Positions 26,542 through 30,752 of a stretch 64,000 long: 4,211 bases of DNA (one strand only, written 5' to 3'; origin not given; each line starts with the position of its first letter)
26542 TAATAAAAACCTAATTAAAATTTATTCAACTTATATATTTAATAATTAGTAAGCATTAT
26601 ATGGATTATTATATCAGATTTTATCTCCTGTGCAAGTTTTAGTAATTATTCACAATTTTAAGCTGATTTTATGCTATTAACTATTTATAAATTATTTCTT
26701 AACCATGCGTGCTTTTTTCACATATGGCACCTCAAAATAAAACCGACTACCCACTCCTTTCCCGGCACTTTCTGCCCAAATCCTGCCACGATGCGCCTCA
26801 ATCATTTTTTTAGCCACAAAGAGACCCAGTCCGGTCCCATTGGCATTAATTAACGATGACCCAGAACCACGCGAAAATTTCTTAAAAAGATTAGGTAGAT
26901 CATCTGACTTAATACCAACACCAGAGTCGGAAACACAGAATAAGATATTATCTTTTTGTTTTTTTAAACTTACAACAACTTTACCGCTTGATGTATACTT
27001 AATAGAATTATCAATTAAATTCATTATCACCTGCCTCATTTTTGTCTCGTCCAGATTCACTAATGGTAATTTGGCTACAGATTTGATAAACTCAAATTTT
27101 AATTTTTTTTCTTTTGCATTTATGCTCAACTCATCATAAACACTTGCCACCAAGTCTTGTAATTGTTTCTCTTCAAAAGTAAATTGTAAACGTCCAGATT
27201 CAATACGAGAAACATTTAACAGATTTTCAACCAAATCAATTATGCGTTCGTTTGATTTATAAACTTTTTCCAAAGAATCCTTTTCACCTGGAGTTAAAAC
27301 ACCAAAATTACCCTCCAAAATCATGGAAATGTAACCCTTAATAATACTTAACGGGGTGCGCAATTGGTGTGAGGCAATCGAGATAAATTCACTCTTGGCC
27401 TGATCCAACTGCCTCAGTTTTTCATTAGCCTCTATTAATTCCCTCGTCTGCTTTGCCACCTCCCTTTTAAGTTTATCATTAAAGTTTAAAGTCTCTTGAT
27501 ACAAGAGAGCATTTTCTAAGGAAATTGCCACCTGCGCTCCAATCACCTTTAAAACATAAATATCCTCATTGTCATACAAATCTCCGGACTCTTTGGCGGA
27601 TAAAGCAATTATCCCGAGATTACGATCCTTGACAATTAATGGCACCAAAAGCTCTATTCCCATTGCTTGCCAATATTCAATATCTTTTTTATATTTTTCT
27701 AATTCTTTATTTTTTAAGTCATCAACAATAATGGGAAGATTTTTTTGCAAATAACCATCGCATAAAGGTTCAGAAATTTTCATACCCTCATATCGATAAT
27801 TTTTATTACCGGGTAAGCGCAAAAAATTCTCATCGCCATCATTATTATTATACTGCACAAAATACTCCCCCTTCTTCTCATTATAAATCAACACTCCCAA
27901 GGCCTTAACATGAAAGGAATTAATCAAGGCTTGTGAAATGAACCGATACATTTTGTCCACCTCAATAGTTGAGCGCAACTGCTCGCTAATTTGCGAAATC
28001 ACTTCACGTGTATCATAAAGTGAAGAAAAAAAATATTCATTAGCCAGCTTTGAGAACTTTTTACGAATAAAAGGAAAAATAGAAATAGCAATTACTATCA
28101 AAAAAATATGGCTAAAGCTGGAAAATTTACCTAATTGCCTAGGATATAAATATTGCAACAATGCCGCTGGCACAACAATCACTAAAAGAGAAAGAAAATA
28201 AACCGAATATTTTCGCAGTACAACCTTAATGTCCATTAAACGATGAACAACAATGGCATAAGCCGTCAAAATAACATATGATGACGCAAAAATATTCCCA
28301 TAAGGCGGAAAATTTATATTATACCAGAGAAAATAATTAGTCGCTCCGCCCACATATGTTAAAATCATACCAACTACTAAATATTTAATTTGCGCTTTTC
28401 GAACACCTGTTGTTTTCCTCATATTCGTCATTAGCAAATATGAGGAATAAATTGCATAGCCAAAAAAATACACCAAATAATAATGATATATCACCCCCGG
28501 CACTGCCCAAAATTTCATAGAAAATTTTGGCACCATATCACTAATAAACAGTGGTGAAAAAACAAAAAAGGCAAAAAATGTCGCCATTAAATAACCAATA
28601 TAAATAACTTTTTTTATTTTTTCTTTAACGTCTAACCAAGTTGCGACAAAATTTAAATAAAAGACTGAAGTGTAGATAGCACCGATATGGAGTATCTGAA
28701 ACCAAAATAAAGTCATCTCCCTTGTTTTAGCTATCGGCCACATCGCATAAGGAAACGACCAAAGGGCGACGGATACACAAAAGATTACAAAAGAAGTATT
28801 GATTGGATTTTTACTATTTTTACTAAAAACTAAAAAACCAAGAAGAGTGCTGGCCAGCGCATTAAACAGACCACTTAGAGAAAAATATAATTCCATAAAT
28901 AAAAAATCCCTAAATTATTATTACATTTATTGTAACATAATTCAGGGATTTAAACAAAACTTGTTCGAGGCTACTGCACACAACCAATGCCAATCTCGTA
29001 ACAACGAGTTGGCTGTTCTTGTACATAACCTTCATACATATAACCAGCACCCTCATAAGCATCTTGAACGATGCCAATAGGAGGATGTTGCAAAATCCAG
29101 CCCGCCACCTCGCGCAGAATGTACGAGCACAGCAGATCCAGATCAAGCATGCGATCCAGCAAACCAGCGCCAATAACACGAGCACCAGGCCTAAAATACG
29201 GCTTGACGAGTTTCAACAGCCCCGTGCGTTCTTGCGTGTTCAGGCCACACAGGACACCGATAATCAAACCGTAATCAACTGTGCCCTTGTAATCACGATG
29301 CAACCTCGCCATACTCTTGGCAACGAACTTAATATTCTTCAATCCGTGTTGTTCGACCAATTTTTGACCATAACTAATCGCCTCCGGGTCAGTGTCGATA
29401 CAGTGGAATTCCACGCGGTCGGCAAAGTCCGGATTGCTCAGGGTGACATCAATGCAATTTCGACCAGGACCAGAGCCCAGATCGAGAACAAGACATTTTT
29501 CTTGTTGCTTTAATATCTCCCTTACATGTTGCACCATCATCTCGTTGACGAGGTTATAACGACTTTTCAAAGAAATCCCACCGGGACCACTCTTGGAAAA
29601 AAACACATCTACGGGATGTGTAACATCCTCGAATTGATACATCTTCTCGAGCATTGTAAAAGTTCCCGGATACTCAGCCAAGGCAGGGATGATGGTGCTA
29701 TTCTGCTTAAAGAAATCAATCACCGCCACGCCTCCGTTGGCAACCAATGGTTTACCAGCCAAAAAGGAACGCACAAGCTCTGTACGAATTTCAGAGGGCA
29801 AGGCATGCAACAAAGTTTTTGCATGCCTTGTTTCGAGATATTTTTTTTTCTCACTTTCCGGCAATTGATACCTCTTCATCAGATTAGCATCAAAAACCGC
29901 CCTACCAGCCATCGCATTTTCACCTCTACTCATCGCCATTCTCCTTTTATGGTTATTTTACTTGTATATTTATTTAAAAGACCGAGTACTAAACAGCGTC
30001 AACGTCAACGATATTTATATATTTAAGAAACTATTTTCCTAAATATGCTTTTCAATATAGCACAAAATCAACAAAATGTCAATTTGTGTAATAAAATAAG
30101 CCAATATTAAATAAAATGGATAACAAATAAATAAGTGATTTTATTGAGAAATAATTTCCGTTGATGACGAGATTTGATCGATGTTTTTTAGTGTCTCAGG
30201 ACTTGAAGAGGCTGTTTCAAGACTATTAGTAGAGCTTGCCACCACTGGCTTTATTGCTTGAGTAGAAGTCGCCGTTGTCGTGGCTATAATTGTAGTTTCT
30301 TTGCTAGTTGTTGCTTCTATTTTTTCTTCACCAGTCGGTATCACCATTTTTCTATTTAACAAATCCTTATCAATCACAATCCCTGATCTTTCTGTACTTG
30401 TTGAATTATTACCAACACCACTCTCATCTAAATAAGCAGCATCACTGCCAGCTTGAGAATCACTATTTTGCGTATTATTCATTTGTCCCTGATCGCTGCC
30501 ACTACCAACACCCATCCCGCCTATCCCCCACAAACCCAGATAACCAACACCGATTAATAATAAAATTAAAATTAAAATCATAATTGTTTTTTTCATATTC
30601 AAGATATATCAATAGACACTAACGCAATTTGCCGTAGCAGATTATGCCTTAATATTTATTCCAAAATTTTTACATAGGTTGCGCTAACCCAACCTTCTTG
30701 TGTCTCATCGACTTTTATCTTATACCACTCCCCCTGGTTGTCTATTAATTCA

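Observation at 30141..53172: Chemosensory pathway physically fused to type IV pilus genes in one co-directional block, with no flagellar genes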

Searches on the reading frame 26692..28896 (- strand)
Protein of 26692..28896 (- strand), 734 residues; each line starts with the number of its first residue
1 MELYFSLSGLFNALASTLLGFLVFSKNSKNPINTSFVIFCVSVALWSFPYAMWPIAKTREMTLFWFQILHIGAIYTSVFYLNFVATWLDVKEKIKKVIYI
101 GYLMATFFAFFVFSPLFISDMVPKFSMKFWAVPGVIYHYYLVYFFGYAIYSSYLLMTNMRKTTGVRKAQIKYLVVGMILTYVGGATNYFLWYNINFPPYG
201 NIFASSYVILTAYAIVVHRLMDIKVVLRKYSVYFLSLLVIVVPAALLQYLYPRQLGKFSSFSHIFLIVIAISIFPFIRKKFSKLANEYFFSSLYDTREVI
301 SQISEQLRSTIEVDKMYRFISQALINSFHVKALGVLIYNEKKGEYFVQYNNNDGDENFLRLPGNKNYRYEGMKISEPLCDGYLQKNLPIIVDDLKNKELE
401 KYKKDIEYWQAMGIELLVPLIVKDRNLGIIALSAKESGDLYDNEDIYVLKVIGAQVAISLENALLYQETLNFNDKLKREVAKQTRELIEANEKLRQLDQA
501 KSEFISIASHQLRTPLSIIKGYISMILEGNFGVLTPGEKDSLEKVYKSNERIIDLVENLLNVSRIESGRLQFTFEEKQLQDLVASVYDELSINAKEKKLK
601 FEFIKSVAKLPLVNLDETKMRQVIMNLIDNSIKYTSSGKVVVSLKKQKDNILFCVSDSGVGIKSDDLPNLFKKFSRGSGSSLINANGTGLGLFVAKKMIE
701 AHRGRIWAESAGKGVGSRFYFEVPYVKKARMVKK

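Call 5: search_protein_families(library=pfam, proteins=[window:26692-28896:-], max_evalue=0.01)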
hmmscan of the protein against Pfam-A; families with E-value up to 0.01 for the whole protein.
window:26692-28896:- (734 aa): 7 families
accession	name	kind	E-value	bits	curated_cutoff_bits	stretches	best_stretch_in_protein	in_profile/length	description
PF02518.31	HATPase_c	-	2e-26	93.1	26.4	1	616-725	2-109/111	Histidine kinase-, DNA gyrase B-, and HSP90-like ATPase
PF00512.31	HisKA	-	1.5e-16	60.6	26.9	1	500-568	1-66/66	His Kinase A (phospho-acceptor) domain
PF16927.11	HisKA_7TM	-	9.9e-13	48.9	28.6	1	11-223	4-222/224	N-terminal 7TM region of histidine kinase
PF13185.12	GAF_2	-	5.4e-08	33.6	28.6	1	313-461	4-136/136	GAF domain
PF01590.32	GAF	-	4e-06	27.8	22.4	1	368-460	45-133/133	GAF domain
PF13589.12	HATPase_c_3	-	3.4e-05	24.3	25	1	620-696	3-81/137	Histidine kinase-, DNA gyrase B-, and HSP90-like ATPase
PF13492.12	GAF_3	-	7.2e-05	23.7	27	1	416-462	84-129/129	GAF domain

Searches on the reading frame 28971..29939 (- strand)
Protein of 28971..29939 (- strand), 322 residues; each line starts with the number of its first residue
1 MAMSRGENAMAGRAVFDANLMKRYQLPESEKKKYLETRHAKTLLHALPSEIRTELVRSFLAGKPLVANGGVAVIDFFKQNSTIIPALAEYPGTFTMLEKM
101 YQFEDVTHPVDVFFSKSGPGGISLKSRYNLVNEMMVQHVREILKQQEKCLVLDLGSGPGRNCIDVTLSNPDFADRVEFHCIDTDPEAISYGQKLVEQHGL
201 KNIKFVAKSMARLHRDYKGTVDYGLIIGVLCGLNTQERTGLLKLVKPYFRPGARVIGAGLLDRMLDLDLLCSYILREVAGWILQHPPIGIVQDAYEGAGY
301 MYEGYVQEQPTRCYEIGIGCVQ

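Call 5: search_protein_families(library=pfam, proteins=[window:28971-29939:-], max_evalue=0.01)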
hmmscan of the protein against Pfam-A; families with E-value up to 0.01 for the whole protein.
window:28971-29939:- (322 aa): 9 families
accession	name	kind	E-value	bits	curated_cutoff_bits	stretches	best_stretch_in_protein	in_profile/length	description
PF13847.12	Methyltransf_31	-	2.7e-10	40.5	27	1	147-233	3-87/145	Methyltransferase domain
PF13649.12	Methyltransf_25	-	1.8e-07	32.2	27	1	151-252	1-96/97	Methyltransferase domain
PF08242.18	Methyltransf_12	-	1.1e-05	26.5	30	1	152-254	1-97/98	Methyltransferase domain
PF12147.14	Methyltransf_20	-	6e-05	22.8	21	1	124-209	110-193/309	Putative methyltransferase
PF05175.20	MTS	-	0.0011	19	23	1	142-211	26-91/170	Methyltransferase small domain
PF03848.20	TehB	-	0.0016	18.4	20.4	1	127-251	12-126/193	Tellurite resistance protein TehB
PF02527.21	GidB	-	0.0023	17.8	27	1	138-212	34-109/184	rRNA small subunit methyltransferase G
PF01209.24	Ubie_methyltran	-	0.0033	17.2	20.1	1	138-254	38-148/233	ubiE/COQ5 methyltransferase family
PF08241.18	Methyltransf_11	-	0.0059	17.7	21.2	0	152-254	1-92/95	Methyltransferase domain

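Call 36: search_solved_structures(query=window:28971-29939:-, max_evalue=0.01)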
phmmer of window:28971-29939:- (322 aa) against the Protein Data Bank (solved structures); distinct sequences matched with E-value up to 0.01: 2.
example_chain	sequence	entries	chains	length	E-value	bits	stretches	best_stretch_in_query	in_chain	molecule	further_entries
3mgg_A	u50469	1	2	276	0.00016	24.1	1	150-255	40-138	Methyltransferase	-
1f38_A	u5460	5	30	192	0.009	18.3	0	147-261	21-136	PRECORRIN-8W DECARBOXYLASE | Precorrin-6y methyltransferase/putative decarboxylase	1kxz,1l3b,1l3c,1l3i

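Call 37: search_protein_families(library=ncbifam, proteins=[window:28971-29939:-], max_evalue=0.001)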
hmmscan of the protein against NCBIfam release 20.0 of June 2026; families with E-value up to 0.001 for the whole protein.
window:28971-29939:- (322 aa): 5 families
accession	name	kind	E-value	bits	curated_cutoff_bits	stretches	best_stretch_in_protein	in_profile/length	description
TIGR03534.1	RF_mod_PrmC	equivalog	3.5e-06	26.7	199.1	1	133-212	74-149/253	peptide chain release factor N(5)-glutamine methyltransferase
NF004851.0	PRK06202.1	equivalog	6.3e-05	22.5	243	1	133-214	46-127/237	hypothetical protein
NF001080.0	PRK00121.2-2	equivalog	0.00015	21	132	1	140-214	39-109/224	tRNA (guanosine(46)-N7)-methyltransferase TrmB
TIGR00536.1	hemK_fam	subfamily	0.00023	20.4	115.5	1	133-209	99-173/286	HemK family protein methyltransferase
NF008992.0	PRK12335.1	equivalog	0.00041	19.6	303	1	135-211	110-179/289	SAM-dependent methyltransferase TehB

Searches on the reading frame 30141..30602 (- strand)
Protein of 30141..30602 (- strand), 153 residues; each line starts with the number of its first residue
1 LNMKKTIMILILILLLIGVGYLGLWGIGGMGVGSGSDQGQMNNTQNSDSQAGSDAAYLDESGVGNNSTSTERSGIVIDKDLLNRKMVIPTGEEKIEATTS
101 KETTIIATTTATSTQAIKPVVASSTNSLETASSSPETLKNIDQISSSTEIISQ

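Call 5: search_protein_families(library=pfam, proteins=[window:30141-30602:-], max_evalue=0.01)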
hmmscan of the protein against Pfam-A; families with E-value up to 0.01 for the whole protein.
window:30141-30602:- (153 aa): 0 families

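Call 37: search_protein_families(library=ncbifam, proteins=[window:30141-30602:-], max_evalue=0.001)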
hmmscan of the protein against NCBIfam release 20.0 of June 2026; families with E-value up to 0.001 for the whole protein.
window:30141-30602:- (153 aa): 0 families
